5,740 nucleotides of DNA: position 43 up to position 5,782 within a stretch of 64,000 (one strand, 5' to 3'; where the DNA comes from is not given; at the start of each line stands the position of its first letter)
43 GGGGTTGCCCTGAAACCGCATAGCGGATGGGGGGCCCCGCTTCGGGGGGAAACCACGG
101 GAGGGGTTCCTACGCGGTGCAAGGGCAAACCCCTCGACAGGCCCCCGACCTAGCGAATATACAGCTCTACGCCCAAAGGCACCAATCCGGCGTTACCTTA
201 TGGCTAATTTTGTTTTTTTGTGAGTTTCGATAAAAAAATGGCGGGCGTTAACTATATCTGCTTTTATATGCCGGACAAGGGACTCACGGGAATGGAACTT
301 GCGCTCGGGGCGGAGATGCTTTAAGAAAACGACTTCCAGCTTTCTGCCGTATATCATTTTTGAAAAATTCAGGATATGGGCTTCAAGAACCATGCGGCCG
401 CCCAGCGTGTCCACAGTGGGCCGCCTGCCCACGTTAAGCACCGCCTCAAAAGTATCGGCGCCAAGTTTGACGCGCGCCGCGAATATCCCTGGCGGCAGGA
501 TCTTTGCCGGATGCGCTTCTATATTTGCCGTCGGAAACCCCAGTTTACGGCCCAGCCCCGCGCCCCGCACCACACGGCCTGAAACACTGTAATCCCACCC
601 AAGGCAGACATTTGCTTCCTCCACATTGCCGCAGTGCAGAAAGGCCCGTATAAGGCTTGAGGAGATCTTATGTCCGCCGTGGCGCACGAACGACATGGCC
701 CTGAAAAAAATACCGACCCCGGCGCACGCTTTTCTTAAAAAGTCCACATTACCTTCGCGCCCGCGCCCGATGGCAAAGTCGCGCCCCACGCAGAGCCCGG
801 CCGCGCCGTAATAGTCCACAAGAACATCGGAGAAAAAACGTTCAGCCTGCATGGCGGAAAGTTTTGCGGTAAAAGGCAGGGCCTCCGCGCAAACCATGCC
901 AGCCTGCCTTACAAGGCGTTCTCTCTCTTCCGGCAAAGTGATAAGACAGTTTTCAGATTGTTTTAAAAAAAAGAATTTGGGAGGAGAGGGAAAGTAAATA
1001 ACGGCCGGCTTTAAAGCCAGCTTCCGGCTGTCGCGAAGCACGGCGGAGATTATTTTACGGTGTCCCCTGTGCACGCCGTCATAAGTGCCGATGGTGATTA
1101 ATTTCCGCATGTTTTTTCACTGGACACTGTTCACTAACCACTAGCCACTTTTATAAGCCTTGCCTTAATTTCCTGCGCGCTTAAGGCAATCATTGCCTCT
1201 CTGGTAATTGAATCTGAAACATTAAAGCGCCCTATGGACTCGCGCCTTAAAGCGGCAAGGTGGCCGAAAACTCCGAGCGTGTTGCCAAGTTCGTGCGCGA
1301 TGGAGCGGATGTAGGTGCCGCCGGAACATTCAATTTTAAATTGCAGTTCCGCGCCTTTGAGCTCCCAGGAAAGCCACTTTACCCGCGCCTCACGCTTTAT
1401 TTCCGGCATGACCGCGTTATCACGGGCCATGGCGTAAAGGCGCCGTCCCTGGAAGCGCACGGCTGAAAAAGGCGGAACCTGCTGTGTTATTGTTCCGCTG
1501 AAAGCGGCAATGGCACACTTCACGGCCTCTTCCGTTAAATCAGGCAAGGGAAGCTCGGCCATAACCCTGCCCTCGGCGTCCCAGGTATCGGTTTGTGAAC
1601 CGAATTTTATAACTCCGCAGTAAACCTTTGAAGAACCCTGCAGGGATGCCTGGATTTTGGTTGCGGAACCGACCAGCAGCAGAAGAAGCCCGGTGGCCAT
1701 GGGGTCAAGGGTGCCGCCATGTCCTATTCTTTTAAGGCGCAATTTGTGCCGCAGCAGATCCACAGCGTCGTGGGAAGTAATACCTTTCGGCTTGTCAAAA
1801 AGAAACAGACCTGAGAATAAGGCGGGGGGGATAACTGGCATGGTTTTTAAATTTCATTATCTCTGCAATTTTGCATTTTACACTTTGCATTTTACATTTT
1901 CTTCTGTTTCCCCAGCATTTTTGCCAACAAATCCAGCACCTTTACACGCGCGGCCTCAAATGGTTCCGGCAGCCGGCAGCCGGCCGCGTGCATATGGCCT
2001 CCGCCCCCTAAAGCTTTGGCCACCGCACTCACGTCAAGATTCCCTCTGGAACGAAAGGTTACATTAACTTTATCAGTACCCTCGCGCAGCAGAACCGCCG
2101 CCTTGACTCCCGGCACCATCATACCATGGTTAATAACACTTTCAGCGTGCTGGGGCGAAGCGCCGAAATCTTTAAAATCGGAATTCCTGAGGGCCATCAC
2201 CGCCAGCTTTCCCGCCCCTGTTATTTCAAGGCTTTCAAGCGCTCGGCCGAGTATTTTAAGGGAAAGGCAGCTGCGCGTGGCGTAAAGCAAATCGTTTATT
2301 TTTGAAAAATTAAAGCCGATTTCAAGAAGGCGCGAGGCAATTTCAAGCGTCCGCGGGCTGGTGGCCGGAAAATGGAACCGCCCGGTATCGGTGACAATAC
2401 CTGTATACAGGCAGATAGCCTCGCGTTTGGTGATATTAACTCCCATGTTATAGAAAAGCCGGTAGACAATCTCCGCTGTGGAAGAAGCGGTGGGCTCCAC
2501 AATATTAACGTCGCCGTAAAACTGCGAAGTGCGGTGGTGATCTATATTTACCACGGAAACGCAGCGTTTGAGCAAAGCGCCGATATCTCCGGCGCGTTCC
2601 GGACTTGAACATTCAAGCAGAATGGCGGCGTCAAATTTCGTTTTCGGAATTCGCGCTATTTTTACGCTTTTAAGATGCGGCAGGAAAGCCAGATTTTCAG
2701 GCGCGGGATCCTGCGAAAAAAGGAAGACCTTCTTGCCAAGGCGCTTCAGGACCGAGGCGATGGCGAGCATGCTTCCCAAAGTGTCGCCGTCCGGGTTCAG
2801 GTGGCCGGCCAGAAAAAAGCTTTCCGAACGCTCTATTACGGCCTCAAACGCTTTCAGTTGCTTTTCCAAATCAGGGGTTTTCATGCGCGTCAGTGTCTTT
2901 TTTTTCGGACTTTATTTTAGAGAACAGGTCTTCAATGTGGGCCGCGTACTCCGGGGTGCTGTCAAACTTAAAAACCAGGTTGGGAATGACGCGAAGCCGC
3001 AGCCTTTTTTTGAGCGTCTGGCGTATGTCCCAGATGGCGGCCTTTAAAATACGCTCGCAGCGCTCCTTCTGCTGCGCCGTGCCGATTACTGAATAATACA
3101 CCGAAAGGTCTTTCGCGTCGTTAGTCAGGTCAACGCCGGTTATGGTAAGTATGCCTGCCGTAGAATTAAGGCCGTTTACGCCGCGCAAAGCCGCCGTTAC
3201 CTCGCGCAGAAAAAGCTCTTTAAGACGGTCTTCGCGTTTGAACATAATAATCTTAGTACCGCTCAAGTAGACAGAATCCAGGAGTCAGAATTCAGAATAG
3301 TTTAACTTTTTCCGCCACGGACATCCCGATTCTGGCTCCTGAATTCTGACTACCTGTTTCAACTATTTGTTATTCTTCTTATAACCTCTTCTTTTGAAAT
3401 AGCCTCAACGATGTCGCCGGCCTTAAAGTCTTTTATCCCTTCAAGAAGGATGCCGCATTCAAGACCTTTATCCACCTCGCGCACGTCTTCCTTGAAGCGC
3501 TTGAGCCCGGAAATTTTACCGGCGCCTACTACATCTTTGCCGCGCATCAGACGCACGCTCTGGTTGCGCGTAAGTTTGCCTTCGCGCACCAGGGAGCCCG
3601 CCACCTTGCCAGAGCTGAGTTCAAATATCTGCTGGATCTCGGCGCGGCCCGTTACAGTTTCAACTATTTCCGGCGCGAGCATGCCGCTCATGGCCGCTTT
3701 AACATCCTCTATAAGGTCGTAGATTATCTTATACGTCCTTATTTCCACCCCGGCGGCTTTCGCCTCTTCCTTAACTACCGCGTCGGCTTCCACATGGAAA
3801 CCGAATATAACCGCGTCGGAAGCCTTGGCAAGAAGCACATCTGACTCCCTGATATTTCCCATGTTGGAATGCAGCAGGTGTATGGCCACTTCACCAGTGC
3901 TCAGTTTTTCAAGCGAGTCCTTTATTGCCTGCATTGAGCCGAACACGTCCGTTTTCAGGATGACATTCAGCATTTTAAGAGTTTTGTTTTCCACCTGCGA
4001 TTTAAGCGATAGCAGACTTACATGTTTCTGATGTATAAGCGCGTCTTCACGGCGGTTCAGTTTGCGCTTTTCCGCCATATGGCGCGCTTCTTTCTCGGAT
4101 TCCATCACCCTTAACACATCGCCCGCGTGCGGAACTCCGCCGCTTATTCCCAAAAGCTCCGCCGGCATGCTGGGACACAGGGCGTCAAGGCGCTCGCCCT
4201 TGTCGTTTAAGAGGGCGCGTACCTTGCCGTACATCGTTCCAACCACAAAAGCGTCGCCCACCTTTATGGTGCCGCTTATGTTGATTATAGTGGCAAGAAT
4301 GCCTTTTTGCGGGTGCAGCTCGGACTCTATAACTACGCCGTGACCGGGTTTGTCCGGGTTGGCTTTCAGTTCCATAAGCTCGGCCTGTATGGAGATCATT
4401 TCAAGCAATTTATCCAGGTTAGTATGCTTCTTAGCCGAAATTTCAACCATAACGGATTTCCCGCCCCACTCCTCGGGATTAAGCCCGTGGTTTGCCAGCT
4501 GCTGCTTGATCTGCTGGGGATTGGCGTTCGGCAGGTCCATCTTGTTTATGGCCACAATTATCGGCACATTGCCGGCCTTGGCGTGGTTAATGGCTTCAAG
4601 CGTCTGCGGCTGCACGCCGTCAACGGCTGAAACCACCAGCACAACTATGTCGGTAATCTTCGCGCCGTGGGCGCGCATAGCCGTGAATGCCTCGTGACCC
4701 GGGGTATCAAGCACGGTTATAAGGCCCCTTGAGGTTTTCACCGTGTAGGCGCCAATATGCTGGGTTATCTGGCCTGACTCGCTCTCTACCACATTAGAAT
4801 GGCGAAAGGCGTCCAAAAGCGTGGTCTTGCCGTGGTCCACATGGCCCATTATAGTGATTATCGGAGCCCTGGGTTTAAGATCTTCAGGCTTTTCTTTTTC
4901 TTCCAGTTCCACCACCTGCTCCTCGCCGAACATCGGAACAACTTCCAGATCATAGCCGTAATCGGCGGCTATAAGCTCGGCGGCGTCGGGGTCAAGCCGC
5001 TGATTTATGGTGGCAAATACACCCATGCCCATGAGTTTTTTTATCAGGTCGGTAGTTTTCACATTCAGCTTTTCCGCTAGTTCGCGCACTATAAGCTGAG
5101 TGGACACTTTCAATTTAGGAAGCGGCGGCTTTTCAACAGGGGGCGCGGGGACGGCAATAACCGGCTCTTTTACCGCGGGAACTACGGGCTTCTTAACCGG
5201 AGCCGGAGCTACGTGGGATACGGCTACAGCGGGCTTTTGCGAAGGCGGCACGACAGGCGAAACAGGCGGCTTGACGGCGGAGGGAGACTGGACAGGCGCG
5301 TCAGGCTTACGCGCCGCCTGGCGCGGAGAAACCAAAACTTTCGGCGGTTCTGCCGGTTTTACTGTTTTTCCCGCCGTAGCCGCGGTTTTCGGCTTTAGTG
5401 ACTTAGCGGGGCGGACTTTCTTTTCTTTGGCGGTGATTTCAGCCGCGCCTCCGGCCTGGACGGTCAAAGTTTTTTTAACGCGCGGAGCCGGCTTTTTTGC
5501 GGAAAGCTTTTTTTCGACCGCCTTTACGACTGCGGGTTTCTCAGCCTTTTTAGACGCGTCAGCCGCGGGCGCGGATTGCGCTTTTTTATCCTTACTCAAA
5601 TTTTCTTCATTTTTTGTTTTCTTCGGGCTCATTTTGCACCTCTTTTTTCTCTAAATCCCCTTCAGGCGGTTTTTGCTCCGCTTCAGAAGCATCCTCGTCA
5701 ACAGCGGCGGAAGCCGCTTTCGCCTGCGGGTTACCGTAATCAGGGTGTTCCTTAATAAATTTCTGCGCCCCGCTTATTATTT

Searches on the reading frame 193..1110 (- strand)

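Call 74: search_protein_families(library=pfam, proteins=[window:193-1110:-], max_evalue=0.00001)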
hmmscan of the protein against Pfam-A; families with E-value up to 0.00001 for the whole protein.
window:193-1110:- (305 aa): 2 families
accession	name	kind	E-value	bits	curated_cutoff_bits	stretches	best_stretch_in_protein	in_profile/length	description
PF01687.23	Flavokinase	-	9.8e-37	126.4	19.6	1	170-293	1-124/124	Riboflavin kinase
PF06574.18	FAD_syn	-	4.3e-35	121.3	27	1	3-152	8-157/158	FAD synthetase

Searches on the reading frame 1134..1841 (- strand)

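Call 74: search_protein_families(library=pfam, proteins=[window:1134-1841:-], max_evalue=0.00001)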
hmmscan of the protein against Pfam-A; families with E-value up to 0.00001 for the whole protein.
window:1134-1841:- (235 aa): 2 families
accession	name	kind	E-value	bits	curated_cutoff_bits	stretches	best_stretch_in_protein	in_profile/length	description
PF01509.24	TruB_N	-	1.1e-42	146.4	27.3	1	31-178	1-149/149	TruB family pseudouridylate synthase (N terminal domain)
PF16198.10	TruB_C_2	-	1.2e-06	28.9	29.3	1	179-219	1-41/66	tRNA pseudouridylate synthase B C-terminal domain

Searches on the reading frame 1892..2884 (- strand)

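Call 74: search_protein_families(library=pfam, proteins=[window:1892-2884:-], max_evalue=0.00001)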
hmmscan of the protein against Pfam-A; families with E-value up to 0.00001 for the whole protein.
window:1892-2884:- (330 aa): 2 families
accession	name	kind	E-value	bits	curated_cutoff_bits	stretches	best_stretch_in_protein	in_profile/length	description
PF01368.27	DHH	-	2.2e-18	67.2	28.1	1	24-163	3-125/125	DHH family, N-terminal domain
PF02272.25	DHHA1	-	6.2e-12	46.3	25.9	1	228-314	5-90/102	DHHA1 domain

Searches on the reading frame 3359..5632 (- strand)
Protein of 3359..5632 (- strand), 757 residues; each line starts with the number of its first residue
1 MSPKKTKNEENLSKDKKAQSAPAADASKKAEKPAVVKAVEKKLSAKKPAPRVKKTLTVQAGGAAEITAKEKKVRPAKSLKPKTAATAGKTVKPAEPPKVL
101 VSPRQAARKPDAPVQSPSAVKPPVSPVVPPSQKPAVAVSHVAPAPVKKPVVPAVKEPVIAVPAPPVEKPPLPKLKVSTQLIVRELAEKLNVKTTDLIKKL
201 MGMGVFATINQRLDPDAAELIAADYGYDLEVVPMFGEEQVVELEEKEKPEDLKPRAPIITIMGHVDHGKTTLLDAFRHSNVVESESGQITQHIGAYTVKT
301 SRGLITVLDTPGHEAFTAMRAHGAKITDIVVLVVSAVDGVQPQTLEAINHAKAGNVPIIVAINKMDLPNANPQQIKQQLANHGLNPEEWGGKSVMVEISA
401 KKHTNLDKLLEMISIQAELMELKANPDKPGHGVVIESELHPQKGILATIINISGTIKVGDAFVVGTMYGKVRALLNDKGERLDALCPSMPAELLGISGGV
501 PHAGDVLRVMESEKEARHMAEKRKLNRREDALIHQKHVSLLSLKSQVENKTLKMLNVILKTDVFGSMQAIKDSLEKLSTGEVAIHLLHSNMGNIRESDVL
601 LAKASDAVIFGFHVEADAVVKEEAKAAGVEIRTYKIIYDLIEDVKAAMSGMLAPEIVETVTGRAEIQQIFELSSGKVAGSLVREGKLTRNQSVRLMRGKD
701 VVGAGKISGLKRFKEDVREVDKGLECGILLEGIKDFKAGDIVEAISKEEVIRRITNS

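Call 74: search_protein_families(library=pfam, proteins=[window:3359-5632:-], max_evalue=0.00001)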
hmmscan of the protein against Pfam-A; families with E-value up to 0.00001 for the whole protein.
window:3359-5632:- (757 aa): 9 families
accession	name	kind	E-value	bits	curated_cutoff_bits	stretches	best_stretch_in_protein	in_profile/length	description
PF00009.33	GTP_EFTU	-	1.6e-36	126.1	26.5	1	257-414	4-183/188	Elongation factor Tu GTP binding domain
PF11987.13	IF-2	-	7.1e-36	123.1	27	1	533-645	5-117/117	Translation-initiation factor 2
PF22042.2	EF-G_D2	-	6.6e-19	68.2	27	1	431-509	3-83/84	Elongation factor G domain 2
PF04760.21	IF2_N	-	5e-16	58.7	25.3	1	182-228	6-53/53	Translation initiation factor IF-2, N-terminal region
PF03144.31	GTP_EFTU_D2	-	2e-09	38.2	30.3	1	675-742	1-72/73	Elongation factor Tu domain 2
PF00071.28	Ras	-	2.2e-09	37.5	21.6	1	260-413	3-156/162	Ras family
PF01926.29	MMR_HSR1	-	3.4e-09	37.3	21.9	1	259-364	2-113/113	50S ribosome-binding GTPase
PF00025.27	Arf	-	6.3e-08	32.7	22.3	1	259-413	17-170/174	ADP-ribosylation factor family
PF09439.16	SRPRB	-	8e-06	25.8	25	0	256-380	3-135/178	Signal recognition particle receptor beta subunit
